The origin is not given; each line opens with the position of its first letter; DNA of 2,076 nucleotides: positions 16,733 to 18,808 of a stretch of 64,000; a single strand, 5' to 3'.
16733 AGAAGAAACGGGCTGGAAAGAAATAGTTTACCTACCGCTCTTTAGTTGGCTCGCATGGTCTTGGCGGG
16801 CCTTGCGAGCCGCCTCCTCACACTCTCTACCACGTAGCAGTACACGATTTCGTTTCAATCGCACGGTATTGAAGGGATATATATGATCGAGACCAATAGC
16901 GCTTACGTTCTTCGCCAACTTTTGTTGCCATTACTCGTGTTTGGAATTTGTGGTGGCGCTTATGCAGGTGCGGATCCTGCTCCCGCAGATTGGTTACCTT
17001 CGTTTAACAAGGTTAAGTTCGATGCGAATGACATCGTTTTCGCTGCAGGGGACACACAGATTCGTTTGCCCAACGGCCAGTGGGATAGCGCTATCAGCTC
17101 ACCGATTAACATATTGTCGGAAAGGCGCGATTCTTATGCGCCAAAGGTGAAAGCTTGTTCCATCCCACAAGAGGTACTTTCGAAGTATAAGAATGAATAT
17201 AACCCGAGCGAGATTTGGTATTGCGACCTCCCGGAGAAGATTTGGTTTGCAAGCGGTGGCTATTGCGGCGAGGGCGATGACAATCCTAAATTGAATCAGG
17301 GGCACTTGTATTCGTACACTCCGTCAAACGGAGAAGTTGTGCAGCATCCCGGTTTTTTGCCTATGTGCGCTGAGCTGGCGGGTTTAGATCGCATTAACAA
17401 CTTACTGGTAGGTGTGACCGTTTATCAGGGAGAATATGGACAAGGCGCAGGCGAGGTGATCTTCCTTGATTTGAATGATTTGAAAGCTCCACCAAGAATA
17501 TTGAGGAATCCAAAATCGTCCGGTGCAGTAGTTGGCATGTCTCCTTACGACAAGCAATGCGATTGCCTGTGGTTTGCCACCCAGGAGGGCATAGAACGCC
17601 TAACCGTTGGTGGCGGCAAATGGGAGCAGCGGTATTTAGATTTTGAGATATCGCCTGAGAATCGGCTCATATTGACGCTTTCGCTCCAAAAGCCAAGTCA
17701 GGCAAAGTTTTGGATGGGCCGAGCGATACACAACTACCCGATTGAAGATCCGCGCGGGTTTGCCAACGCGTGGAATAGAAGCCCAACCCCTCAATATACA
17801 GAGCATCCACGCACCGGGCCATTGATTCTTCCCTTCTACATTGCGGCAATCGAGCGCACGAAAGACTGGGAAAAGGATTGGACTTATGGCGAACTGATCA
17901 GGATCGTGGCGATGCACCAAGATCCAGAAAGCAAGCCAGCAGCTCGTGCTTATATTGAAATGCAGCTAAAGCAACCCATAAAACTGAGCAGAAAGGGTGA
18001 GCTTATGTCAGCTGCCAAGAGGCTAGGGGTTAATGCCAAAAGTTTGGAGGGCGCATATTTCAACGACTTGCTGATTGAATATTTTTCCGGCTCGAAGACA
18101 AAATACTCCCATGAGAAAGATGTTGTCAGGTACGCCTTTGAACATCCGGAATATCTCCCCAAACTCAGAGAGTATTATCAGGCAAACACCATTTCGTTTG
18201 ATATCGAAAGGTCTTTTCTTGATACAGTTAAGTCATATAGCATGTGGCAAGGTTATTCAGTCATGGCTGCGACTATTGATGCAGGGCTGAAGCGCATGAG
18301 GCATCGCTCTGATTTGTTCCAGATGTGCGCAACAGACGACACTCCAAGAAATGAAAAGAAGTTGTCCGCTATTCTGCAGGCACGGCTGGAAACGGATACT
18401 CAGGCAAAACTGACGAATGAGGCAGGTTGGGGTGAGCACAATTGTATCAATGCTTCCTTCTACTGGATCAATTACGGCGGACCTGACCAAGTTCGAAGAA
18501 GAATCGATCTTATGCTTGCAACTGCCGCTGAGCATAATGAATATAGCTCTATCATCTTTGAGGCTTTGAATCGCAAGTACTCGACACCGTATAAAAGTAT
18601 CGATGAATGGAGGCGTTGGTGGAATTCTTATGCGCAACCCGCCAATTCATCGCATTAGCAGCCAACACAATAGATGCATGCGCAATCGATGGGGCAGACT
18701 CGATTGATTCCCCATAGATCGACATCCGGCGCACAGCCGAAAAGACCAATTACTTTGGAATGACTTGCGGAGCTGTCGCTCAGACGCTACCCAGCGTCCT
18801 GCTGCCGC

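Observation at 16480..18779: AT-richer ~2.3 kb insert between motB and flgN carrying a single 591-aa secreted orphan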

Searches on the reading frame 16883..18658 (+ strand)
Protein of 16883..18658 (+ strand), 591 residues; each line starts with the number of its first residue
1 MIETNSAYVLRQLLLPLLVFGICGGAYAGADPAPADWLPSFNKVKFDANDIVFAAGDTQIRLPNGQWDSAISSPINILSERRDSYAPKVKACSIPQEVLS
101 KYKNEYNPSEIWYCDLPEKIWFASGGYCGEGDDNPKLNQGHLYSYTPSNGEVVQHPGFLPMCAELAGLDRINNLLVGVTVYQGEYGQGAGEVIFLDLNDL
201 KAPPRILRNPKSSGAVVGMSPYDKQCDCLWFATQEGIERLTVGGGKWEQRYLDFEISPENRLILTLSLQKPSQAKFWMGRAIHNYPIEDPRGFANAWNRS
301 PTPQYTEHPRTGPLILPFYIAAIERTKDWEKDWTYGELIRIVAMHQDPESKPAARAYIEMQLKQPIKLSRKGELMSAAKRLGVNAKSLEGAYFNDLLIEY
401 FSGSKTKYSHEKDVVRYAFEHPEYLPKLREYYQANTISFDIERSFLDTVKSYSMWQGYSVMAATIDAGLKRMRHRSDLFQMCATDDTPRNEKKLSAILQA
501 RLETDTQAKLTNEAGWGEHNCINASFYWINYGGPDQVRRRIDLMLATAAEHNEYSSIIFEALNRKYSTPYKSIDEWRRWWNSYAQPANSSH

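Call 3: search_protein_families(library=pfam, proteins=[window:16883-18658:+], max_evalue=1)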
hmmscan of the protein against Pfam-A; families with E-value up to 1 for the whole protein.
window:16883-18658:+ (591 aa): 0 families

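Call 4: search_protein_families(library=ncbifam, proteins=[window:16883-18658:+], max_evalue=10)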
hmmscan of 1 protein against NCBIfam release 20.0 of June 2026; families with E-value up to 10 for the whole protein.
window:16883-18658:+ (591 aa): 0 families

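Call 6: find_homologous_proteins(query=window:16883-18658:+, max_evalue=0.001)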
Query window:16883-18658:+ (591 aa): 23 proteins with E <= 0.001 among 8000 candidates.
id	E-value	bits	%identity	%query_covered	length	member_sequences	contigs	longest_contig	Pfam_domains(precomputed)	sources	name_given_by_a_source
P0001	0.0e+0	1399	100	100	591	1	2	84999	-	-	-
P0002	0.0e+0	1120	80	96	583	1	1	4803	-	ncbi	-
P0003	0.0e+0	1106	78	100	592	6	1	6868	-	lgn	-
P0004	0.0e+0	1010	72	99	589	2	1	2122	-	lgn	-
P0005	1.4e-289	980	69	96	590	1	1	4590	-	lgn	-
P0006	9.4e-287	970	69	98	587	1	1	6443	-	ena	-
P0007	5.8e-262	889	64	95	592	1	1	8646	-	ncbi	-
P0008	2.0e-223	761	56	97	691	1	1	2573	-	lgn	-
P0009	5.0e-218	743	80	66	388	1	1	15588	-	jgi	jgi:hypothetical protein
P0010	8.7e-218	743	54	97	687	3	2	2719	-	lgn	-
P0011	7.8e-217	740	55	97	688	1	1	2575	-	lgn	-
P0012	2.0e-216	738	53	98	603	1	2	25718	-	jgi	-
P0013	3.2e-211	721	55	95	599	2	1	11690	-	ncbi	-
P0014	4.0e-211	721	54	97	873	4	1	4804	PF12969.13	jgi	-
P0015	1.1e-210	719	53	94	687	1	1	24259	-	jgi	jgi:hypothetical protein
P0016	1.1e-208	713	52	98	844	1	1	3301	PF12969.13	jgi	jgi:hypothetical protein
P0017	3.3e-195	668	47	96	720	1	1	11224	-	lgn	-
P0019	6.2e-193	661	51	94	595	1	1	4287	-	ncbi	-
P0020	1.4e-192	659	48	98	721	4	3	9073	-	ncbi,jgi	ncbi:MAG: hypothetical protein ACOH1I_09860 [Gallionellaceae bacterium]|jgi:hypothetical protein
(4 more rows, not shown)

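Call 9: find_encoding_contigs(protein=P0012, flank=8000, max_places=3)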
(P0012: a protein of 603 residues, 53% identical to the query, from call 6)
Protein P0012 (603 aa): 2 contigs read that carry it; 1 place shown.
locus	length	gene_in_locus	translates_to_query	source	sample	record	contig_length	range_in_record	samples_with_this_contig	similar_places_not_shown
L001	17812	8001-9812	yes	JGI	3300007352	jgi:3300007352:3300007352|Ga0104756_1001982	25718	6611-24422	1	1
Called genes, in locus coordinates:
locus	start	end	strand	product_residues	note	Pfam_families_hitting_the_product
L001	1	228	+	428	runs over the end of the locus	PF00285:Citrate_synt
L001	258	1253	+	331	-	PF08240:ADH_N, PF00107:ADH_zinc_N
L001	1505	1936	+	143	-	-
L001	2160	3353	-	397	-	PF00155:Aminotran_1_2, PF01041:DegT_DnrJ_EryC1 (weak)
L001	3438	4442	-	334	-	PF01384:PHO4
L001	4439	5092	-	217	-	PF01865:PhoU_div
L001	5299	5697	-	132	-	PF10861:DUF2784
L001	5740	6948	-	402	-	PF06559:DCD_N, PF22769:DCD, PF22569:DCD_C, PF22769:DCD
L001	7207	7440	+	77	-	-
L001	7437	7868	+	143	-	PF01850:PIN (weak)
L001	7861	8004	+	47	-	-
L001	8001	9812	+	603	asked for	-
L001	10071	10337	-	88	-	PF01527:HTH_Tnp_1, PF13384:HTH_23 (weak), PF13518:HTH_28 (weak)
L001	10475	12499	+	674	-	PF00270:DEAD (faint), PF04851:ResIII, PF17757:UvrB_inter, PF27431:UvrB_3rd, PF00271:Helicase_C, PF12344:UvrB, PF02151:UVR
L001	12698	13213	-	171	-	-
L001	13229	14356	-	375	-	PF01041:DegT_DnrJ_EryC1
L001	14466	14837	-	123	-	PF00892:EamA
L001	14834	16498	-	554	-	PF02366:PMT, PF13231:PMT_2, PF18583:Arnt_C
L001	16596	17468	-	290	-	PF03446:NAD_binding_2 (weak), PF03807:F420_oxidored (faint), PF02153:PDH_N, PF20463:PDH_C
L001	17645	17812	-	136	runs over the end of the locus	-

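Call 10: find_encoding_contigs(protein=P0015, flank=8000, max_places=3)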
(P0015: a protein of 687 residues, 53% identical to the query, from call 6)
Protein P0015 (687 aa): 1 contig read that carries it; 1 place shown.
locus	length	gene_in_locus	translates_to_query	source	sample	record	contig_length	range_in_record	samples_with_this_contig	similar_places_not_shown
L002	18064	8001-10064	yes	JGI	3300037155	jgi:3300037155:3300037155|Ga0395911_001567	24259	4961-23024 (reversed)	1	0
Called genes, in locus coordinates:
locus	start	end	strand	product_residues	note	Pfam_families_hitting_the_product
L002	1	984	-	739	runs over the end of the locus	?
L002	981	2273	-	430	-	PF00285:Citrate_synt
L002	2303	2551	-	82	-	PF03937:Sdh5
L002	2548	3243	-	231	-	PF13085:Fer2_3, PF13183:Fer4_8, PF13237:Fer4_10, PF13534:Fer4_17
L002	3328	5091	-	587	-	PF00890:FAD_binding_2, PF01266:DAO, PF01946:Thi4 (faint), PF03486:HI0933_like (faint), PF07992:Pyr_redox_2 (weak), PF02910:Succ_DH_flav_C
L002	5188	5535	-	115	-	PF01127:Sdh_cyt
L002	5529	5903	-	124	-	PF01127:Sdh_cyt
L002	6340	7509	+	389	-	PF00155:Aminotran_1_2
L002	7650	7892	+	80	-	-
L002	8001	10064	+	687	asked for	-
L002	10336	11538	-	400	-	PF00909:Ammonium_transp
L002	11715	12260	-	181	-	PF28549:NDPSase_N, PF00293:NUDIX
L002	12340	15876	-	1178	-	PF27156:RP005_N, PF07992:Pyr_redox_2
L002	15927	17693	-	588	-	PF21623:HK_sensor_dom_bact, PF02743:dCache_1, PF00672:HAMP, PF00990:GGDEF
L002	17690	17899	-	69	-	-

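Call 11: find_encoding_contigs(protein=P0013, flank=8000, max_places=3)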
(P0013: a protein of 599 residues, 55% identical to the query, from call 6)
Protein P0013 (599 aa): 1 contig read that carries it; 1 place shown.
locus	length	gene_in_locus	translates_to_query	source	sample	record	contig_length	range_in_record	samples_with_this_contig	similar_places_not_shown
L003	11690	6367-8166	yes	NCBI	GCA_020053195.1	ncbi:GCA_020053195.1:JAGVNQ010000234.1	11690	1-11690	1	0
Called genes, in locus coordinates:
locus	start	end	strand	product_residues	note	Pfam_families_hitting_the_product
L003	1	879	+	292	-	?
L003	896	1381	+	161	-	PF00578:AhpC-TSA, PF08534:Redoxin, PF00085:Thioredoxin (faint), PF13098:Thioredoxin_2, PF13905:Thioredoxin_8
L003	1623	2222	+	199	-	PF05573:NosL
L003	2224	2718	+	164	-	PF05573:NosL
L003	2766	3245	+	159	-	PF01035:DNA_binding_1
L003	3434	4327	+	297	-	PF02899:Phage_int_SAM_1, PF13495:Phage_int_SAM_4, PF00589:Phage_integrase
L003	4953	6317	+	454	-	PF00171:Aldedh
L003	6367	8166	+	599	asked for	-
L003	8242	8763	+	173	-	PF08325:WLM, PF01863:YgjP-like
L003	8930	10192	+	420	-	PF00175:NAD_binding_1, PF00111:Fer2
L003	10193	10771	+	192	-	-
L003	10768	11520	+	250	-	PF14522:Cytochrome_C7 (faint), PF02085:Cytochrom_CIII (faint), PF09699:Paired_CXXCH_1 (faint), PF14537:Cytochrom_c3_2 (faint), PF22113:Mtrc-MtrF_II-IV_dom (faint)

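Call 12: find_encoding_contigs(protein=P0009, flank=8000, max_places=3)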
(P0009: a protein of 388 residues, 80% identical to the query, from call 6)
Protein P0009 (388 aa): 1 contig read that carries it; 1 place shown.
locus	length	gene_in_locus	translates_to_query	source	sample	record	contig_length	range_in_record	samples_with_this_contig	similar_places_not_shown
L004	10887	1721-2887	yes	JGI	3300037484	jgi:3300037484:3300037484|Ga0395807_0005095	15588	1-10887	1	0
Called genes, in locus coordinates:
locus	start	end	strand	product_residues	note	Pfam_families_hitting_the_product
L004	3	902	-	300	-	?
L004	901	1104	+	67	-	-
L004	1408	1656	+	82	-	-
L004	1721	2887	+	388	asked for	-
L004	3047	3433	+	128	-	-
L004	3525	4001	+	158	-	-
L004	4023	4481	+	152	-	PF10604:Polyketide_cyc2, PF08327:AHSA1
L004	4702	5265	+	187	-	-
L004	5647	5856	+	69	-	PF09720:Unstab_antitox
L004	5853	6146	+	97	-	-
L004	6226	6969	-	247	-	PF03695:UPF0149, PF02810:SEC-C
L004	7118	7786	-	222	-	PF08761:dUTPase_2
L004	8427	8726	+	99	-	PF04358:DsrC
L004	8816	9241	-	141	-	PF00571:CBS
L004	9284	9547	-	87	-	-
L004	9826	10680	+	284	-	PF18421:Peptidase_M23_N, PF01551:Peptidase_M23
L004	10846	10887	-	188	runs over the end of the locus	PF00857:Isochorismatase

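Call 13: find_encoding_contigs(protein=P0007, flank=8000, max_places=3)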
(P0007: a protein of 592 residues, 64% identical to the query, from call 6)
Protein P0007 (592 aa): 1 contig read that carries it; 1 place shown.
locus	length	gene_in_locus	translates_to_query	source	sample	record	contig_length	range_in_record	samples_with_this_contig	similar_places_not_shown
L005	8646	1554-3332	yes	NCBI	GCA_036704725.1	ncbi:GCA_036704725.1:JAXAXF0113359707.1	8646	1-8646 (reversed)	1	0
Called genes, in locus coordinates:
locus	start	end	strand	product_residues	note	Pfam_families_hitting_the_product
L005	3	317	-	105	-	?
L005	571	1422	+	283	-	PF13646:HEAT_2 (faint), PF02985:HEAT (faint)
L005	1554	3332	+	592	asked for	-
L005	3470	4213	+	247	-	-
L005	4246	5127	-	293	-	PF00892:EamA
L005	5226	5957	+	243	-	PF00126:HTH_1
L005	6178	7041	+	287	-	PF18421:Peptidase_M23_N, PF01551:Peptidase_M23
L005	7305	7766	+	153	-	PF27746:Small_heat_shock_put (weak), PF00011:HSP20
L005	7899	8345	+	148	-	PF08327:AHSA1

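Call 14: find_encoding_contigs(protein=P0003, flank=8000, max_places=3)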
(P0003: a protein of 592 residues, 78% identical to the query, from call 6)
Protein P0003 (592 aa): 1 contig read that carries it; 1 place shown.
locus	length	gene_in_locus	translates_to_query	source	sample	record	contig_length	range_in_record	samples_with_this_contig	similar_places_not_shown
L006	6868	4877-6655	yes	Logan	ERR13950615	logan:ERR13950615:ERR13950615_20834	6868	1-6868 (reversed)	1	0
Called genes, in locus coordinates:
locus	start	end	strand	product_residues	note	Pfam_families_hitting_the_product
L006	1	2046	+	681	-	?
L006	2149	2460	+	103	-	-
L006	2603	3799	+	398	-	PF03235:GmrSD_N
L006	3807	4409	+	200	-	-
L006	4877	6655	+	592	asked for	-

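Call 15: find_encoding_contigs(protein=P0002, flank=8000, max_places=3)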
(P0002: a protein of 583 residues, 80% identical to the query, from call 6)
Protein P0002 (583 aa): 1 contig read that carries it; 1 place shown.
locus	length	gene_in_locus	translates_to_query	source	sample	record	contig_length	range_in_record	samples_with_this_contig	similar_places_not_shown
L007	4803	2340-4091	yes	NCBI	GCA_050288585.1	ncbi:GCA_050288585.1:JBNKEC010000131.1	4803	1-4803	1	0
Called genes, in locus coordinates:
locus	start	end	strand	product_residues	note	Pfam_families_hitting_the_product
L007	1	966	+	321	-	?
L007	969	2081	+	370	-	-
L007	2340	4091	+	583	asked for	-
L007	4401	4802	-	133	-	?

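Call 28: search_protein_families(library=pfam, proteins=[L007:969-2081:+, L007:1-966:+, L007:4401-4802:-, L006:3807-4409:+, L005:571-1422:+, L005:3470-4213:+, P0014, P0008, P0020], max_evalue=0.1)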
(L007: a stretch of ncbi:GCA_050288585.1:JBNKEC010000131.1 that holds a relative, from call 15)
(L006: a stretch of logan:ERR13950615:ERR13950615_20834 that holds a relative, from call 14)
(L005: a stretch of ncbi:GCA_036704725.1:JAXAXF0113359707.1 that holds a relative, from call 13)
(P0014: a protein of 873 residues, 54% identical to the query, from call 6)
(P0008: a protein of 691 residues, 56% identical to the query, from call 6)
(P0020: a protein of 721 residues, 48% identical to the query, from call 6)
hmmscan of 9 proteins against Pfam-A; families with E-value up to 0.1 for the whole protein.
L007:969-2081:+ (370 aa): 1 family
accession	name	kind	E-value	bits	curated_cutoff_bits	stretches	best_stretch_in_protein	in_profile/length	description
PF22888.1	FIMAH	-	0.069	14.2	24.8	0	264-308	15-59/81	FIMAH domain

L007:1-966:+ (321 aa): 0 families

L007:4401-4802:- (133 aa): 1 family
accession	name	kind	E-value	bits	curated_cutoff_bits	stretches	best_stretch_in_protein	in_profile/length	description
PF02896.24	PEP-utilizers_C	-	4.1e-39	134.9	22.8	1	2-102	191-291/293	PEP-utilising enzyme, PEP-binding domain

L006:3807-4409:+ (200 aa): 1 family
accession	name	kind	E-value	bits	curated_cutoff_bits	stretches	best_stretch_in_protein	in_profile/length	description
PF18735.6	HEPN_RiboL-PSP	-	6.8e-05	23.3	28.4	1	32-162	23-161/191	RiboL-PSP-HEPN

L005:571-1422:+ (283 aa): 3 families
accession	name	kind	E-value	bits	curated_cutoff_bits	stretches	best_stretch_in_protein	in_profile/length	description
PF02985.28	HEAT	-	2.8e-06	27.5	23.5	1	204-232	1-29/31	HEAT repeat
PF13646.12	HEAT_2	-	1.2e-05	25.9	27.7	1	198-261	27-87/88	HEAT repeats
PF08713.17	DNA_alkylation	-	0.00024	21.3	21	1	150-263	111-212/213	DNA alkylation repair enzyme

L005:3470-4213:+ (247 aa): 0 families

P0014 (873 aa): 1 family
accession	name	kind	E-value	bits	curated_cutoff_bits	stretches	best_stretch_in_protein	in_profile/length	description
PF12969.12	DUF3857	-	4.3e-08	33.8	24.6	1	709-835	38-164/170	Domain of Unknown Function with PDB structure (DUF3857)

P0008 (691 aa): 0 families

P0020 (721 aa): 0 families

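Call 34: search_protein_families(library=padloc, proteins=[window:16883-18658:+, P0014, P0020, L007:969-2081:+, L007:1-966:+], max_evalue=1)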
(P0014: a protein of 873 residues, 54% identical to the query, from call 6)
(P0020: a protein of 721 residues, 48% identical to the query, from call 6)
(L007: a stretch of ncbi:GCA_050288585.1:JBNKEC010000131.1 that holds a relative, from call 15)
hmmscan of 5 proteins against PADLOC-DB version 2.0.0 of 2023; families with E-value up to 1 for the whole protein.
window:16883-18658:+ (591 aa): 0 families

P0014 (873 aa): 0 families

P0020 (721 aa): 0 families

L007:969-2081:+ (370 aa): 0 families

L007:1-966:+ (321 aa): 0 families
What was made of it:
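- On Known anti-phage defence systems (PADLOC): 0 families at E <= 1 for the protein, two long homologs and the two L007 upstream proteins (call 34).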

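Call 35: search_protein_families(library=phrogs, proteins=[window:16883-18658:+, P0014, P0020, L007:969-2081:+, L007:1-966:+], max_evalue=1)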
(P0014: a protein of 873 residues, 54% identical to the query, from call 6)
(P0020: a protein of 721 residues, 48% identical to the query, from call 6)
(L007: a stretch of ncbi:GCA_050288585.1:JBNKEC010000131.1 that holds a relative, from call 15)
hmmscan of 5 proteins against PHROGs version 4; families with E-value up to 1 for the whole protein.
window:16883-18658:+ (591 aa): 0 families

P0014 (873 aa): 0 families

P0020 (721 aa): 1 family
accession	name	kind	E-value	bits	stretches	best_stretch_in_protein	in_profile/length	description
phrog_21506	-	lysis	0.075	13.9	1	332-345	12-25/37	Rz-like spanin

L007:969-2081:+ (370 aa): 1 family
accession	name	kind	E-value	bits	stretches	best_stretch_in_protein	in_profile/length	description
phrog_734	-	unknown function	0.14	13.3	1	303-333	11-45/67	-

L007:1-966:+ (321 aa): 0 families
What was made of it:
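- No PADLOC or PHROG match (calls 34, 35).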

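Call 36: search_solved_structures(query=A1, max_evalue=10, show_alignments=2)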
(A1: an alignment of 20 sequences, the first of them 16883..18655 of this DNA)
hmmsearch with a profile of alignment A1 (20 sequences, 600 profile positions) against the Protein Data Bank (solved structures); distinct sequences matched with E-value up to 10: 2.
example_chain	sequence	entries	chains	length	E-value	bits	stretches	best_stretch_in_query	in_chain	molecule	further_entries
3ndq_A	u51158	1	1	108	0.97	10.9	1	54-105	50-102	Transcription elongation factor A protein 1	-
5u65_A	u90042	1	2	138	1.2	10.6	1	107-141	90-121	VHH-5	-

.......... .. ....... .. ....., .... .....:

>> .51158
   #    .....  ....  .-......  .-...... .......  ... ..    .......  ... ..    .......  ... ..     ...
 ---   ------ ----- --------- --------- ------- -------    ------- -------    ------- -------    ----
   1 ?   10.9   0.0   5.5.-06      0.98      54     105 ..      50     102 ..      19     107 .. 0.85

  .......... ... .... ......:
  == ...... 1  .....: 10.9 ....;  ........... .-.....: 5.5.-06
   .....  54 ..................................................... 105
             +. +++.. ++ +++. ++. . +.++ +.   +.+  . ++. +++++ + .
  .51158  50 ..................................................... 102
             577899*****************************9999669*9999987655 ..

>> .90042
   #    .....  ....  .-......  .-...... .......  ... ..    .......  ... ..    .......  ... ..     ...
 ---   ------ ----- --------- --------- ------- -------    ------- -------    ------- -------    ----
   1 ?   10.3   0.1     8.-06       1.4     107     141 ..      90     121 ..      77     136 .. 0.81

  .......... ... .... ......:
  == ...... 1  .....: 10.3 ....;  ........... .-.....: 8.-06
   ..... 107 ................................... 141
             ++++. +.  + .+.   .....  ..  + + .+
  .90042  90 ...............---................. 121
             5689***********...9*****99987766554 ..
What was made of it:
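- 16883..18658 (+): Orphan gene, 591 aa: Sec-exported two-domain protein of an unnamed family. No hit in Pfam, NCBIfam, PADLOC, PHROGs or PDB sequences (calls 3, 4, 34-36).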

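Call 37: predict_structure(alignment_id=A1)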
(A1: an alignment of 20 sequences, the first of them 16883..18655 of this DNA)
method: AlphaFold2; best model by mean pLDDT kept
length: 591 residues; sequences in the alignment: 20
mean_pLDDT: 83.5   pTM: 0.70
mean pLDDT of the five models: 83.5, 82.7, 80.2, 79.3, 75.4
residues with pLDDT >= 90: 255; 70-90: 252; 50-70: 50; < 50: 34
segments of 3 or more residues with pLDDT < 50: 1-8, 14-30, 585-591
pLDDT, mean of each block of 10 residues (from residue 1): 43 46 31 78 91 89 92 78 58 89 84 90 82 71 94 90 89 92 78 91 88 90 92 93 91 94 93 92 90 96 86 95 81 86 93 95 86 89 85 90 73 85 93 88 92 91 94 88 69 83 80 62 82 82 90 89 86 88 53 26
secondary structure, 60 per line:
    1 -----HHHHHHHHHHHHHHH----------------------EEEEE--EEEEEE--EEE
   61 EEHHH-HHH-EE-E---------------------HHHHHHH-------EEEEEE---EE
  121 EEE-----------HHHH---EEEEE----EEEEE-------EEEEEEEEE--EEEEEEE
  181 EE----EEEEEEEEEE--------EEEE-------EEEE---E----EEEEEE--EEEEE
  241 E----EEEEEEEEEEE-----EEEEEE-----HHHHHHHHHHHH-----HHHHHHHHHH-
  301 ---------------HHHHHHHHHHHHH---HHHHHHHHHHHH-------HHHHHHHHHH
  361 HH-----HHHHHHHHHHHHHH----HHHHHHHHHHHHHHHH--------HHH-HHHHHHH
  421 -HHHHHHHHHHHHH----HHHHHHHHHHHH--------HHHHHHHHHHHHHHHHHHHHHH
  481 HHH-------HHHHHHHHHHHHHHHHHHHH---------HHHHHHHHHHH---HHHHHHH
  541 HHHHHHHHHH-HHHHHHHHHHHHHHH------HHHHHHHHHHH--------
elements in order: H6-20 E43-47 E50-55 E58-62 H96-102 E110-115 E119-123 H135-138 E142-146 E151-155 E163-171 E174-182 E187-196 E205-208 E216-219 E228-233 E236-241 E246-256 E262-267 H273-284 H290-299 H316-328 H332-343 H351-362 H368-381 H386-401 H414-420 H422-434 H439-450 H459-483 H491-510 H520-530 H534-550 H552-566 H573-583
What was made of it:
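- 17000..17683 (+): N-terminal all-β, propeller-like domain (aa 40-267) with 6 invariant Cys and the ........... motif. AF2 secondary structure (call 37).
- AF2 pLDDT 83.5, pTM 0.70, with a β domain plus an α-solenoid (call 37).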

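Call 40: search_protein_representatives(alignment_id=A1)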
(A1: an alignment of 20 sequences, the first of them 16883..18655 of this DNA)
Query: 20 sequences, 600 profile positions. Proteins with E-value up to 0.001 (for the whole library): 54; up to 1e-10: 43; up to 1e-30: 23. The best 54 are listed.
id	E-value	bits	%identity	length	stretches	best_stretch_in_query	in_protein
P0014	0.0e+00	1036.7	-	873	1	3-593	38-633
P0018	2.1e-280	947.8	-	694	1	1-593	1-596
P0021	1.6e-209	713.6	-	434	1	159-592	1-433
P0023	5.4e-169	579.8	-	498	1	200-590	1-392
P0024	9.9e-142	489.8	-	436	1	175-584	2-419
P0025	1.3e-127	443.2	-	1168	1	276-589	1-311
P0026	3.1e-126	438.6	-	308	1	11-306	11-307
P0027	1.9e-118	412.8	-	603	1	11-586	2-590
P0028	1.2e-99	350.8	-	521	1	339-593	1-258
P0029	7.4e-97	341.6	-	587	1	16-588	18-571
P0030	2.7e-79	283.6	-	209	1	14-191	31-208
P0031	4.8e-74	266.2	-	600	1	12-587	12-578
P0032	9.7e-64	232.2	-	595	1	5-587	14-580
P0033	6.4e-61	222.9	-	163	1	14-143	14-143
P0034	6.7e-58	212.9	-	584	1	19-588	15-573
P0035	1.2e-57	212.1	-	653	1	11-450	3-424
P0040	2.4e-42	161.6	-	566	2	110-586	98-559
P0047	2.9e-27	111.7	-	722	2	37-299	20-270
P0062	7.3e-11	57.6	-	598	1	228-405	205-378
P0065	1.4e-07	46.7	-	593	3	378-585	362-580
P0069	7.0e-05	37.8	-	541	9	136-164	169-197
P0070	1.3e-04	37.0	-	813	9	132-207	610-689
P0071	2.9e-04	35.8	-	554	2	156-245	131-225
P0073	5.3e-04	34.9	-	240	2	158-252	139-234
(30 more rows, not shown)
